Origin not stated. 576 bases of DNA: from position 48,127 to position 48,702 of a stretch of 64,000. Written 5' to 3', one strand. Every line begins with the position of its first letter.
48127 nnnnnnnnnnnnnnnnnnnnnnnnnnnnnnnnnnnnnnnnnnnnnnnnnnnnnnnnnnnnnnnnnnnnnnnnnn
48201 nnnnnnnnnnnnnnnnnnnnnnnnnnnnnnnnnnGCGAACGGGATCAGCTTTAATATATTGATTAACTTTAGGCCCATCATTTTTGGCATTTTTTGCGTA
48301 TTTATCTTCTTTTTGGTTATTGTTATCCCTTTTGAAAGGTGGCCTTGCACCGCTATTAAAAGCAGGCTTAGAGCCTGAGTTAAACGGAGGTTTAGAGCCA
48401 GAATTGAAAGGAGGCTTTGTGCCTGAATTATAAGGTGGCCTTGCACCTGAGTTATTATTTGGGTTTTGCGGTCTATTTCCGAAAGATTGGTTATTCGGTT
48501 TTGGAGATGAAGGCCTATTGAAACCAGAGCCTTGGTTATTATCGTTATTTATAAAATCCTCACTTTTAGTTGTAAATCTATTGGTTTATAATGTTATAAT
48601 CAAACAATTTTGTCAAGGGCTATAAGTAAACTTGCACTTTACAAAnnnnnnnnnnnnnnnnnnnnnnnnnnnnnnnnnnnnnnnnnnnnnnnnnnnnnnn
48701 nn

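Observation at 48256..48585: infC appears to have a ~100-codon N-terminal extension made of 24-bp tandem repeats, initiated at AUA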

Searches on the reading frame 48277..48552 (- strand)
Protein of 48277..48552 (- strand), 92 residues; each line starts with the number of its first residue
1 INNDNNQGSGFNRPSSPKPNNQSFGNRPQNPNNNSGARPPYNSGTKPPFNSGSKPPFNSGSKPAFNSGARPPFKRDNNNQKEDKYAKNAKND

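Call 59: search_solved_structures(query=window:48277-48552:-, max_evalue=10)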
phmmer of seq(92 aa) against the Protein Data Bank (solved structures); distinct sequences matched with E-value up to 10: 4.
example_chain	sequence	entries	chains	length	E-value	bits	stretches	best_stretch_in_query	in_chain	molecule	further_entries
8a3w_SY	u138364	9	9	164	2.6e-05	27.9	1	33-75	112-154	Putative 40S ribosomal protein S21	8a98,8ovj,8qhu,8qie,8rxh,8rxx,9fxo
6az1_Y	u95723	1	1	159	0.00014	25.6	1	13-75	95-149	ribosomal protein S21e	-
5t2a_AR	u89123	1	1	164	0.0044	20.8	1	28-72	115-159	eS21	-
1o6o_D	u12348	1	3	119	0.0068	20.2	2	18-79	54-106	NUCLEOPORIN NSP1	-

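Call 60: search_solved_structures(query=window:48277-48552:-, max_evalue=0.001, show_alignments=2)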
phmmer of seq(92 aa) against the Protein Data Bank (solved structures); distinct sequences matched with E-value up to 0.001: 2.
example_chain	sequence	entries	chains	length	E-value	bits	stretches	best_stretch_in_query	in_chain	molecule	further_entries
8a3w_SY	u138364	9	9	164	2.6e-05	27.9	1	33-75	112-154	Putative 40S ribosomal protein S21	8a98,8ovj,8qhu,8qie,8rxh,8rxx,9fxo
6az1_Y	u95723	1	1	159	0.00014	25.6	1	13-75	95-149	ribosomal protein S21e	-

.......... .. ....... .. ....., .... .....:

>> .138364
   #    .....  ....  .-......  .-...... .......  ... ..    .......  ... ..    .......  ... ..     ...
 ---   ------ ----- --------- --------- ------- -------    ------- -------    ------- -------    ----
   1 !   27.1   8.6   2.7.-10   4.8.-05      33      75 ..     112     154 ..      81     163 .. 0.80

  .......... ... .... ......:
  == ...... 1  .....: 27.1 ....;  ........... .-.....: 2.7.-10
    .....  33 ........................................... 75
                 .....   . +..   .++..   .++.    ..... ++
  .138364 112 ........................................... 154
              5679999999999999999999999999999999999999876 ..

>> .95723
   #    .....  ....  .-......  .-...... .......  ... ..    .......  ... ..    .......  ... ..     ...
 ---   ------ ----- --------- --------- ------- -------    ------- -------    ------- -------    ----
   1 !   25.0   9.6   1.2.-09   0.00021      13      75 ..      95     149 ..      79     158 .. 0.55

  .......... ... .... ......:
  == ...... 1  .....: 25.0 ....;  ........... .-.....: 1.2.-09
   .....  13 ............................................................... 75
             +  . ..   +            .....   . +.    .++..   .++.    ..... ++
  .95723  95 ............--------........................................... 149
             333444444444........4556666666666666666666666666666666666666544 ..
